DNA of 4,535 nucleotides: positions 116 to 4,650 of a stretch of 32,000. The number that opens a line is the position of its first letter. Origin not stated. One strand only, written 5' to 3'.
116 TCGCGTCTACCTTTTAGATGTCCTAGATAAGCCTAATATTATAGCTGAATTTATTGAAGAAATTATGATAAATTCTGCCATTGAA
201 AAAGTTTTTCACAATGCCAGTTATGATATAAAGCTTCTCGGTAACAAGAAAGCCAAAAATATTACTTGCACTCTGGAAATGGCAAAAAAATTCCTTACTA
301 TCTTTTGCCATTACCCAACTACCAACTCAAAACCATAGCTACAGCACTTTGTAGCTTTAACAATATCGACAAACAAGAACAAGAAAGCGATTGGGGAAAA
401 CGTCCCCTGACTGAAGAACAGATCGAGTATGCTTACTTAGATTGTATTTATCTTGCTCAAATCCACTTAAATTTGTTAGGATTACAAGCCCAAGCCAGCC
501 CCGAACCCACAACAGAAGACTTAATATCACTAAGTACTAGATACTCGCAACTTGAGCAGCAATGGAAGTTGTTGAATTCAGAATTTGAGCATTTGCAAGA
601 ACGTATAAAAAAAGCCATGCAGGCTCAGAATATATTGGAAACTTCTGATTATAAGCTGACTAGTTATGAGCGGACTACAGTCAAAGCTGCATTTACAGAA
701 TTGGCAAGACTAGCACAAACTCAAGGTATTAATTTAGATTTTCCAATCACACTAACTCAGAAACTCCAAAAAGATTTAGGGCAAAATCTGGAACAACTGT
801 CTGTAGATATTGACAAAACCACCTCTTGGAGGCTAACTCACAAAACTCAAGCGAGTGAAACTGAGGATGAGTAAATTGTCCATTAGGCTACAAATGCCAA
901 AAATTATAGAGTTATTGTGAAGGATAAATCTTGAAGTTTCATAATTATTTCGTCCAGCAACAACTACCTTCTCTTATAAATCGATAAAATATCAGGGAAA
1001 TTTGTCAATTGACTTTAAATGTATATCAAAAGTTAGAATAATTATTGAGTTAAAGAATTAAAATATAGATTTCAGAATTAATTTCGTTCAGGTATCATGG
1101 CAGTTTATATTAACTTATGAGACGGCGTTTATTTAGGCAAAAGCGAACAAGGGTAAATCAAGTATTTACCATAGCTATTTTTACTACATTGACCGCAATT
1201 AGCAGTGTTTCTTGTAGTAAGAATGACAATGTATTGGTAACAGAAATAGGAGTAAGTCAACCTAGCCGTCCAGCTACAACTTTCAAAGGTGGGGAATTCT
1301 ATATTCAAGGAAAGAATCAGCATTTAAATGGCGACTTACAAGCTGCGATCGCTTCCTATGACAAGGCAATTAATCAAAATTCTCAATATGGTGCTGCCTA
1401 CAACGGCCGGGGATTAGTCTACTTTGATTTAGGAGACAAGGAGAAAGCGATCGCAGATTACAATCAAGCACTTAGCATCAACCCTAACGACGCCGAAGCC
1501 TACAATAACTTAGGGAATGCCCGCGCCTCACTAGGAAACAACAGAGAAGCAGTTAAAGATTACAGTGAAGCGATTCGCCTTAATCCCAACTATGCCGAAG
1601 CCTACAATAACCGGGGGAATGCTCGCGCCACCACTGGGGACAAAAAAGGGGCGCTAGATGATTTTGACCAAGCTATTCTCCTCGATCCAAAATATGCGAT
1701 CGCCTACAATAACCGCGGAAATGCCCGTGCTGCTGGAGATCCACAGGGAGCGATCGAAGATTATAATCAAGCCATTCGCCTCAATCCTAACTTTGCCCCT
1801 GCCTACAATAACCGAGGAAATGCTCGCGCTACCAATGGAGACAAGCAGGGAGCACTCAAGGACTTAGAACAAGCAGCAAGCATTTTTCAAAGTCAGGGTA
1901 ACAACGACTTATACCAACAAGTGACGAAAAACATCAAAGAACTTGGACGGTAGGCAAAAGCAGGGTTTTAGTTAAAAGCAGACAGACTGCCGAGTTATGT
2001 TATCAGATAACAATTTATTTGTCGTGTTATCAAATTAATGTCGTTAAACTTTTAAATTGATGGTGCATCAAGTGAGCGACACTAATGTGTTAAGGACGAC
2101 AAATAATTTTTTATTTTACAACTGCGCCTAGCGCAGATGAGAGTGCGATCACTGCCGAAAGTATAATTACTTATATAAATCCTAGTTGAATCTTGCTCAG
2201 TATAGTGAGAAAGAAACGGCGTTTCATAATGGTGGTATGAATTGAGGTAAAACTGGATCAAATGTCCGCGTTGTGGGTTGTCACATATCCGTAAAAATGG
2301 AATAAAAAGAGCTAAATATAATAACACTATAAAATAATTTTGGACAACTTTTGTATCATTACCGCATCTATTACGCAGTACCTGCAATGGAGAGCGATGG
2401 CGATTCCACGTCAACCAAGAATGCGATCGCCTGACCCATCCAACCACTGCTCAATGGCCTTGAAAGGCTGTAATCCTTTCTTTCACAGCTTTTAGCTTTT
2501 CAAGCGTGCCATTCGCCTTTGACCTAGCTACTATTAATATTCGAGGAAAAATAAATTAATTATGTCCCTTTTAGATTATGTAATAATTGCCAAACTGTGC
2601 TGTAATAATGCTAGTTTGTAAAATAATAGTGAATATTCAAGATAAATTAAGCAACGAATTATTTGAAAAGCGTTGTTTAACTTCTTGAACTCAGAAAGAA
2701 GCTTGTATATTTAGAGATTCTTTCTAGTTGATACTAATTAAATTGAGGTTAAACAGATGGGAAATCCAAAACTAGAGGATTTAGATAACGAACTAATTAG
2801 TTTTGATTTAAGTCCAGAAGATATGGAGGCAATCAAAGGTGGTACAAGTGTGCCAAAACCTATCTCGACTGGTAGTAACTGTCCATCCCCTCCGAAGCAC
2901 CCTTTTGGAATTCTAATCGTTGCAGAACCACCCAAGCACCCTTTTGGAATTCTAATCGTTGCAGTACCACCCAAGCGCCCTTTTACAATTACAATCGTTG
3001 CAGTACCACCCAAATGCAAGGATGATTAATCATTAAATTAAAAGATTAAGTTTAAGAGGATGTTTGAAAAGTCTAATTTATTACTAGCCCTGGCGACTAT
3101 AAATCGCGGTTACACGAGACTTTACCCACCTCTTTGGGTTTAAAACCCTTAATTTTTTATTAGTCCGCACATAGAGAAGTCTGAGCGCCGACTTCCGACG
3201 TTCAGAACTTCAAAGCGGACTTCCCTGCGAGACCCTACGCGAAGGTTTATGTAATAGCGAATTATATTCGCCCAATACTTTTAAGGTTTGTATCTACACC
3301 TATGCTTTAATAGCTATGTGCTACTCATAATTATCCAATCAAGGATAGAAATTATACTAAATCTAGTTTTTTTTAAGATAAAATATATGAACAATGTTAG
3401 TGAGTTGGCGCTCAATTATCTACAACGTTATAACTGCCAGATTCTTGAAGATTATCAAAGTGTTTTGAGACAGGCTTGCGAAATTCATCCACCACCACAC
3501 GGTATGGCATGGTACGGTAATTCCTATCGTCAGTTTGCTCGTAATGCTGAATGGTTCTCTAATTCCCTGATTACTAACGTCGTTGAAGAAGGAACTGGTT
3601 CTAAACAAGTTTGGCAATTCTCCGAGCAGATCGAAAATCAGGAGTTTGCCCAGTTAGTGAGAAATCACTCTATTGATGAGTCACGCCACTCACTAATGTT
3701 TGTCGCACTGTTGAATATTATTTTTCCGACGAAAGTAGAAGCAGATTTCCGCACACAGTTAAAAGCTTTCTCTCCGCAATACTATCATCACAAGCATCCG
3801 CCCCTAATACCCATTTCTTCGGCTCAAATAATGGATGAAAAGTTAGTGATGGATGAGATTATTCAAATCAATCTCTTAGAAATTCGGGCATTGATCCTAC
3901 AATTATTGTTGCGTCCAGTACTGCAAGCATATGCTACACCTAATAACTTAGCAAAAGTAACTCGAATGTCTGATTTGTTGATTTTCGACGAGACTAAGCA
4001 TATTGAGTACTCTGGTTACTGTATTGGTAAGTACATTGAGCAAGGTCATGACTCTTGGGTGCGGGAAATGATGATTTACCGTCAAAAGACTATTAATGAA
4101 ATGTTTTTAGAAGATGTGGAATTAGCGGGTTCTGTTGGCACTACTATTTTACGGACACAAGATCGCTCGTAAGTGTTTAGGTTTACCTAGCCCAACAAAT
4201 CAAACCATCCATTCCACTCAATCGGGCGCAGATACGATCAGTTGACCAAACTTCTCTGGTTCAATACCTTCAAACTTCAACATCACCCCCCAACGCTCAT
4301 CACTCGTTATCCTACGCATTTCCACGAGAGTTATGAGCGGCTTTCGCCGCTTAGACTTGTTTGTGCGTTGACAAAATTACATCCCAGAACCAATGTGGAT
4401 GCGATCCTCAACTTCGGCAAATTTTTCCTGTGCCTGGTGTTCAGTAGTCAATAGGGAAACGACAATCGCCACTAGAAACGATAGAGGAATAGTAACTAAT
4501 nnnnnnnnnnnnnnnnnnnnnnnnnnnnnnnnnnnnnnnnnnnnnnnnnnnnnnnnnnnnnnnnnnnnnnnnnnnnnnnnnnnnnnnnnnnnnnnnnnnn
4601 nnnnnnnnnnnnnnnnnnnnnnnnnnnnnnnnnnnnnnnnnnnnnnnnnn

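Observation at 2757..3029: Double-glycine-leader peptide with an unusual triple-repeat PPKxPF-hydrophobic core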

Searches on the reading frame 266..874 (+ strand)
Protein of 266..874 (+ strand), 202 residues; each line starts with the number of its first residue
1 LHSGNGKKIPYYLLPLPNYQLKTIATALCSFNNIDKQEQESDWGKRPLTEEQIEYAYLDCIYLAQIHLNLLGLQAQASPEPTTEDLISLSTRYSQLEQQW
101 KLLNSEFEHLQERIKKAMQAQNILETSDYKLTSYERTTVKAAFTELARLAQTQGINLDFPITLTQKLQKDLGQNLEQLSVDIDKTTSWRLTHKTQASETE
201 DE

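Call 5: search_protein_families(library=pfam, proteins=[window:266-874:+], max_evalue=0.1)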
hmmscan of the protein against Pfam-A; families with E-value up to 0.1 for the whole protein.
window:266-874:+ (202 aa): 4 families
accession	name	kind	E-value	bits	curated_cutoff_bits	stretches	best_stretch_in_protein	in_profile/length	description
PF01612.26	DNA_pol_A_exo1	-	9.6e-12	45.5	23.6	1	13-70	111-168/173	3'-5' exonuclease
PF19964.5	EAD11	-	0.07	13.6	26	0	76-110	27-61/80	Effector-associated domain 11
PF23984.1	DUF7307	-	0.076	13.4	27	1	85-139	8-60/129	Pam3 gp33-like protein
PF06698.16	DUF1192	-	0.095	13.3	25.5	0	83-119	14-48/58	Protein of unknown function (DUF1192)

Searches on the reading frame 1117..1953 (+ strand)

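Call 5: search_protein_families(library=pfam, proteins=[window:1117-1953:+], max_evalue=0.1)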
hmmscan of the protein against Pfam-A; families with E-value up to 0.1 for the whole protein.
window:1117-1953:+ (278 aa): 25 families
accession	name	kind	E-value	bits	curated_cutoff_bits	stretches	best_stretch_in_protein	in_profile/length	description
PF00515.34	TPR_1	-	3.2e-45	150.6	27.8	5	94-125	3-34/34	Tetratricopeptide repeat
PF13414.12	TPR_11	-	2.2e-42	142.9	26.8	5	99-140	1-42/42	TPR repeat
PF07719.23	TPR_2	-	2.8e-40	133.5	27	5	93-125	2-34/34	Tetratricopeptide repeat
PF13181.12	TPR_8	-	2.1e-33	112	25.7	4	94-125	3-34/34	Tetratricopeptide repeat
PF13431.12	TPR_17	-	1.6e-26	90.7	24.4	5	115-146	2-33/34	Tetratricopeptide repeat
PF13432.12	TPR_16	-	5.6e-25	87.9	32.7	3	131-192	2-63/65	Tetratricopeptide repeat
PF13424.12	TPR_12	-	4.4e-19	68.9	30.1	4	93-155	4-74/77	Tetratricopeptide repeat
PF13371.12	TPR_9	-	5.9e-19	68.3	35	4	102-157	5-60/73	Tetratricopeptide repeat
PF13428.12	TPR_14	-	3e-17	61.8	23.5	2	94-134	3-43/44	Tetratricopeptide repeat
PF14559.12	TPR_19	-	5e-11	43.2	25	3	71-130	4-62/68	Tetratricopeptide repeat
PF13174.12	TPR_6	-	7.9e-11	42.3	26.3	1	99-124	7-32/33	Tetratricopeptide repeat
PF13374.12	TPR_10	-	6e-09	36.1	27.5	1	126-155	2-31/42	Tetratricopeptide repeat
PF01239.28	PPTA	-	4e-08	33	29.5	0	179-201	4-26/32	Protein prenyltransferase alpha subunit repeat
PF25575.1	TPR_BSK1_C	-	4.2e-07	30.3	42.2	1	71-124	55-109/118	Serine/threonine-protein kinase BSK1-like, TPR repeats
PF03704.23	BTAD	-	5.6e-07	30.5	22.1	1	102-154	72-124/146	Bacterial transcriptional activator domain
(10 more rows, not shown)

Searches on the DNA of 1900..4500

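Call 39: search_rna_families(source=window, start=1900, end=4500, threshold=evalue, max_evalue=1)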
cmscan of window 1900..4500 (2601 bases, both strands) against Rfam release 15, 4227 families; matches with E-value up to 1: 2.
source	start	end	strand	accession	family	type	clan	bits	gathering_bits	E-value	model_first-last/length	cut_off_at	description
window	1987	2136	+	RF04276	MIR4371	Gene; miRNA;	CL00144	26.7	110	0.0049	1-158/158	no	MIR4371 microRNA precursor family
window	2017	2104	-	RF03693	MIR1919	Gene; miRNA;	-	22.9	85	0.17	1-123/123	no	MIR1919 microRNA precursor family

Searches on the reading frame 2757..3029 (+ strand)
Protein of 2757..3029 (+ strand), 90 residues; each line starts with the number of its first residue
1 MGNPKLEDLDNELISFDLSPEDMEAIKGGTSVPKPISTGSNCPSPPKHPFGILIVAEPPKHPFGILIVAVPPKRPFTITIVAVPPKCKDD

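Call 5: search_protein_families(library=pfam, proteins=[window:2757-3029:+], max_evalue=0.1)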
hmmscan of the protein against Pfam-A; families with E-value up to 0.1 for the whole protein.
window:2757-3029:+ (90 aa): 0 families

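Call 7: search_protein_families(library=ncbifam, proteins=[window:2757-3029:+], max_evalue=1)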
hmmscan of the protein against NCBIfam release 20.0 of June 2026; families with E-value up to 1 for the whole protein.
window:2757-3029:+ (90 aa): 2 families
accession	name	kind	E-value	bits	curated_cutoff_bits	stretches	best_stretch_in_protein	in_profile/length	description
TIGR03893.1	lant_SP_1948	subfamily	0.048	14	32.95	1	17-32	12-27/61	lichenicidin A2 family type 2 lantibiotic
NF052249.1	ComI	equivalog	0.25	11.1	55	0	63-69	13-19/30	competence inhibitor ComI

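Call 8: find_homologous_proteins(query=window:2757-3026:+, max_evalue=10)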
Query window:2757-3026:+ (90 aa): 14 proteins with E <= 10 among 22 candidates.
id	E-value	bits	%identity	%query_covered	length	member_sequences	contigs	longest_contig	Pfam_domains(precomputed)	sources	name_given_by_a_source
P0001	9.2e-50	185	97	100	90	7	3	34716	-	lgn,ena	-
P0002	2.3e-44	167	88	100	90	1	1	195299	-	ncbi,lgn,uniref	ncbi:MAG: hypothetical protein V7L20_00150 [Nostoc sp.]|uniref:hypothetical protein n=1 Tax=Nostoc s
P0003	5.5e-41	156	87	100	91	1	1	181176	-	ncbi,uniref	ncbi:hypothetical protein [Nostoc sp.]|uniref:hypothetical protein n=1 Tax=Nostoc sp. TaxID=1180 Rep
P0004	1.2e-33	133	74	100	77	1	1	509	-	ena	-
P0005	6.9e-32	127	86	81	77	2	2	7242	-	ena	-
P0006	1.2e-31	126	78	100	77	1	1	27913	-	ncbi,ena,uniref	ncbi:hypothetical protein [uncultured Nostoc sp.]|uniref:hypothetical protein n=1 Tax=uncultured Nos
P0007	4.7e-31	125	84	81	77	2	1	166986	-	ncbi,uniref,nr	ncbi:MAG: hypothetical protein RMZ43_028040 [Nostoc sp. CmiVER01]|uniref:hypothetical protein n=1 Ta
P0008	1.3e-29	120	74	100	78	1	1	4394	-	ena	-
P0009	2.9e-29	119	74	100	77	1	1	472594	-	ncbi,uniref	ncbi:hypothetical protein [Nostoc sp.]|uniref:hypothetical protein n=1 Tax=Nostoc sp. TaxID=1180 Rep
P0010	3.0e-28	116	78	81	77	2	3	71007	-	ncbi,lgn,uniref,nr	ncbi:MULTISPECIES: hypothetical protein [unclassified Nostoc]|uniref:hypothetical protein n=1 Tax=un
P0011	1.1e-25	107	68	100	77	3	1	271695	-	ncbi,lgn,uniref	ncbi:hypothetical protein [Nostoc sp.]|uniref:hypothetical protein n=1 Tax=Nostoc sp. TaxID=1180 Rep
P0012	2.4e-25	106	77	81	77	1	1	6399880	-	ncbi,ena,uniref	ncbi:hypothetical protein [Nostoc sp.]|uniref:hypothetical protein n=1 Tax=Nostoc sp. TaxID=1180 Rep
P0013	4.5e-24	102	68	100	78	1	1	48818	-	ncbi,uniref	ncbi:MAG: hypothetical protein V7K32_15245 [Nostoc sp.]|uniref:hypothetical protein n=1 Tax=Nostoc s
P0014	1.2e-12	66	60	80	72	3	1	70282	-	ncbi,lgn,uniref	ncbi:hypothetical protein [Nostoc sp.]|uniref:hypothetical protein n=1 Tax=Nostoc sp. TaxID=1180 Rep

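Call 11: find_encoding_contigs(protein=P0012, flank=10000, max_places=3)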
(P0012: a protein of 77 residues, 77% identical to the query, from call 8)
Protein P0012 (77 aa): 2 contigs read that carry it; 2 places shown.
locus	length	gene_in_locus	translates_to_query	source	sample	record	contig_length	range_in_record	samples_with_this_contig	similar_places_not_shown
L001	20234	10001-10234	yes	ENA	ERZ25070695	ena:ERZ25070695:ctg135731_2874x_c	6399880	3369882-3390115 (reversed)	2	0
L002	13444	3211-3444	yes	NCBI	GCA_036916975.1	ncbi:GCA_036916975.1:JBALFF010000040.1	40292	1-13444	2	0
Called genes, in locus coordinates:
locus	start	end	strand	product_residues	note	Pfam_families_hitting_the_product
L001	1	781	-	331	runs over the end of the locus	PF05239:PRC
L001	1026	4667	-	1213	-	PF02463:SMC_N, PF13175:AAA_15 (weak), PF13304:AAA_21 (weak), PF13476:AAA_23, PF13555:AAA_29, PF06470:SMC_hinge, PF13304:AAA_21 (weak)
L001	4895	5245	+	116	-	PF04255:DUF433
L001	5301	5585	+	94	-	-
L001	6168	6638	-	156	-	PF04972:BON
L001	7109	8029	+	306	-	PF01612:DNA_pol_A_exo1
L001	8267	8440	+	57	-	-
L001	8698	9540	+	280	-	-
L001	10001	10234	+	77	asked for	-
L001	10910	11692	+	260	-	-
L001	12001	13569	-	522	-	PF00474:SSF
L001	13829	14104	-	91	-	PF04341:DUF485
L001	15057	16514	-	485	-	-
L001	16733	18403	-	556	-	PF16995:tRNA-synt_2_TM (weak), PF09924:LPG_synthase_C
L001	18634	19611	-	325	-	PF00756:Esterase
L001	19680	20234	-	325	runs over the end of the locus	PF00756:Esterase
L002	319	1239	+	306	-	PF01612:DNA_pol_A_exo1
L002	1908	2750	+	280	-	-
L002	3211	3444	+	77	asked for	-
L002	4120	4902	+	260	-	-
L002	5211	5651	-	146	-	PF00474:SSF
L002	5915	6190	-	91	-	PF04341:DUF485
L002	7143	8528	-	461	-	-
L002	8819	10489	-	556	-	PF16995:tRNA-synt_2_TM (weak), PF09924:LPG_synthase_C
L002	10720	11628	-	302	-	PF00756:Esterase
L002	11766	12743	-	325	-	PF00756:Esterase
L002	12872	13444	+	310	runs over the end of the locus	PF03706:LPG_synthase_TM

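Call 12: find_encoding_contigs(protein=P0014, flank=10000, max_places=3)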
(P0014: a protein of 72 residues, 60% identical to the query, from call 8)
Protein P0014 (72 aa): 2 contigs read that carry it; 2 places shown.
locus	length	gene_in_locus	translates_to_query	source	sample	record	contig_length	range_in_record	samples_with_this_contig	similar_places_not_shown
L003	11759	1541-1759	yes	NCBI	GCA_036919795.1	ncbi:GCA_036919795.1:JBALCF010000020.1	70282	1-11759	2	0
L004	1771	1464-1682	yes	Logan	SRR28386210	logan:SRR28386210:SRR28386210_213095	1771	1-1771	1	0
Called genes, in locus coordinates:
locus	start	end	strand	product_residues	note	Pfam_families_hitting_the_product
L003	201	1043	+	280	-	-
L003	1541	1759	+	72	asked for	-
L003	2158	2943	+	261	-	-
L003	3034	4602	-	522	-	PF00474:SSF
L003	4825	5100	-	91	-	PF04341:DUF485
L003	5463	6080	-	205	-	PF12535:Nudix_N, PF00293:NUDIX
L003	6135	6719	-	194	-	PF14103:DUF4276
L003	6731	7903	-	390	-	PF02463:SMC_N (weak), PF13175:AAA_15, PF13476:AAA_23 (weak), PF13304:AAA_21, PF13175:AAA_15 (weak)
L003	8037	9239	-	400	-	PF00162:PGK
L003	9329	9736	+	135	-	PF00582:Usp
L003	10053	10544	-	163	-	PF14495:Cytochrom_C550, PF00034:Cytochrom_C (weak)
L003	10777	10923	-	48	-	PF01701:PSI_PsaJ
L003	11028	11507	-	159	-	PF02507:PSI_PsaF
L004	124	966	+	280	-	-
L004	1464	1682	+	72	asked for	-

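Call 48: find_homologous_proteins(query=A3, max_evalue=0.01)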
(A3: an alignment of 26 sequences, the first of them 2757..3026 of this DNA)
Query A3 (26 sequences) (90 aa, profile of the alignment): 62 proteins with E <= 0.01 among 1590 candidates.
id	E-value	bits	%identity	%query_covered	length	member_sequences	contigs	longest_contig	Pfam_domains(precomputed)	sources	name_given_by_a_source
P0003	1.2e-25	107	87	100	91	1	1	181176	-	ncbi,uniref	ncbi:hypothetical protein [Nostoc sp.]|uniref:hypothetical protein n=1 Tax=Nostoc sp. TaxID=1180 Rep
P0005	1.2e-23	101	86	81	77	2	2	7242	-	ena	-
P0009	1.8e-23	100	74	100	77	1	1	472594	-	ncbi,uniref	ncbi:hypothetical protein [Nostoc sp.]|uniref:hypothetical protein n=1 Tax=Nostoc sp. TaxID=1180 Rep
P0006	3.7e-23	99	78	100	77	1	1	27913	-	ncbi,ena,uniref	ncbi:hypothetical protein [uncultured Nostoc sp.]|uniref:hypothetical protein n=1 Tax=uncultured Nos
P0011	3.8e-23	99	68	100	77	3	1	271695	-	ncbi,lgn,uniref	ncbi:hypothetical protein [Nostoc sp.]|uniref:hypothetical protein n=1 Tax=Nostoc sp. TaxID=1180 Rep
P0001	1.0e-22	98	97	100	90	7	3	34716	-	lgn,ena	-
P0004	2.1e-22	97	74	100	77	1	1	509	-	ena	-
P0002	2.2e-22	97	88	100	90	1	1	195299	-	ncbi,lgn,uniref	ncbi:MAG: hypothetical protein V7L20_00150 [Nostoc sp.]|uniref:hypothetical protein n=1 Tax=Nostoc s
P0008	5.2e-22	95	74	100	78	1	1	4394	-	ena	-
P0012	1.1e-21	95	77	81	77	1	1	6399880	-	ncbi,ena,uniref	ncbi:hypothetical protein [Nostoc sp.]|uniref:hypothetical protein n=1 Tax=Nostoc sp. TaxID=1180 Rep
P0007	1.1e-21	94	84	81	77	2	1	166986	-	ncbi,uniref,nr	ncbi:MAG: hypothetical protein RMZ43_028040 [Nostoc sp. CmiVER01]|uniref:hypothetical protein n=1 Ta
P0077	4.7e-21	92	39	78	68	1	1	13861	-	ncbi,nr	ncbi:MAG: hypothetical protein PUP91_29205 [Rhizonema sp. PD37]|nr:hypothetical protein [Rhizonema s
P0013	6.8e-21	92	68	100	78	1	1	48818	-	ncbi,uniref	ncbi:MAG: hypothetical protein V7K32_15245 [Nostoc sp.]|uniref:hypothetical protein n=1 Tax=Nostoc s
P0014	1.2e-20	91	60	80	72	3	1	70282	-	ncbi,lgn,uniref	ncbi:hypothetical protein [Nostoc sp.]|uniref:hypothetical protein n=1 Tax=Nostoc sp. TaxID=1180 Rep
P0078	1.8e-20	91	45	78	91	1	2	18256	-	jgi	jgi:hypothetical protein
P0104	1.6e-10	59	48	28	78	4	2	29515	-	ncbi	-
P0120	8.9e-6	43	43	47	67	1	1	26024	-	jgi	jgi:hypothetical protein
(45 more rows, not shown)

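Call 51: find_encoding_contigs(protein=P0120, flank=8000, max_places=2)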
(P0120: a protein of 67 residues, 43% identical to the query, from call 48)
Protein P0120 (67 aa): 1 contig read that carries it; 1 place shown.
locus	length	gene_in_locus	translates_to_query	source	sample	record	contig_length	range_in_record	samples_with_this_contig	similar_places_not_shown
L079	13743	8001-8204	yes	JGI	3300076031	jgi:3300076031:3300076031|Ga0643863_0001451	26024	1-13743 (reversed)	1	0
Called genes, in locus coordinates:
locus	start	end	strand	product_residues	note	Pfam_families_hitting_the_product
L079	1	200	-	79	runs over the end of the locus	-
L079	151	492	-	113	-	-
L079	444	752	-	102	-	PF28555:Helicase_dom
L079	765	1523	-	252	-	PF04851:ResIII, PF00176:SNF2-rel_dom (weak), PF00270:DEAD (faint), PF28555:Helicase_dom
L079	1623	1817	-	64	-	PF08401:ArdcN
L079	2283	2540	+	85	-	PF22513:FitA-like_RHH (weak)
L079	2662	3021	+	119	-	-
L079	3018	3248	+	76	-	-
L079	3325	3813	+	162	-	-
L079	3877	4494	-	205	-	-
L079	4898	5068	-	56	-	-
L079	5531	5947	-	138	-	-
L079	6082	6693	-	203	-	PF08281:Sigma70_r4_2 (weak)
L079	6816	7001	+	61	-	-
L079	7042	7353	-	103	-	-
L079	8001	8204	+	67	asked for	-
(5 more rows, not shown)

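Call 52: find_encoding_contigs(protein=P0104, flank=8000, max_places=2)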
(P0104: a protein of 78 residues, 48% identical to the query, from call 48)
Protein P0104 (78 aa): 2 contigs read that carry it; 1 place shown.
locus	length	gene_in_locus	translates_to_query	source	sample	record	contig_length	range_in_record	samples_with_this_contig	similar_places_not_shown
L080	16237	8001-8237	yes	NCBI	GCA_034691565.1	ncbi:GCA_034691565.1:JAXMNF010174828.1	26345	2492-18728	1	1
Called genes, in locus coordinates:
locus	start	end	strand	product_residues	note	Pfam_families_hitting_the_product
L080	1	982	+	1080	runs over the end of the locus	PF24885:TPR_NPHP3, PF13424:TPR_12, PF13374:TPR_10, PF13424:TPR_12, PF24885:TPR_NPHP3, PF13374:TPR_10, PF13424:TPR_12, PF13424:TPR_12, +25 more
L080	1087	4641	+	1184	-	PF13424:TPR_12, PF24885:TPR_NPHP3, PF13374:TPR_10, PF13424:TPR_12, PF24885:TPR_NPHP3, PF13374:TPR_10, PF13424:TPR_12, PF24885:TPR_NPHP3, +25 more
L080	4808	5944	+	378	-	PF20032:ADYC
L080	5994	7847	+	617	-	PF00069:Pkinase, PF07714:PK_Tyr_Ser-Thr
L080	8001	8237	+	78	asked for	-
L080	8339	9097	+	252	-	-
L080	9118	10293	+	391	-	PF13621:Cupin_8 (faint), PF08007:JmjC_2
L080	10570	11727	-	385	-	PF02771:Acyl-CoA_dh_N, PF00441:Acyl-CoA_dh_1 (weak), PF08028:Acyl-CoA_dh_2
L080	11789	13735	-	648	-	PF07705:CARDB (weak)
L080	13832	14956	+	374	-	PF00512:HisKA (weak), PF02518:HATPase_c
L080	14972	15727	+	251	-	-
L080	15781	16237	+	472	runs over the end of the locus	-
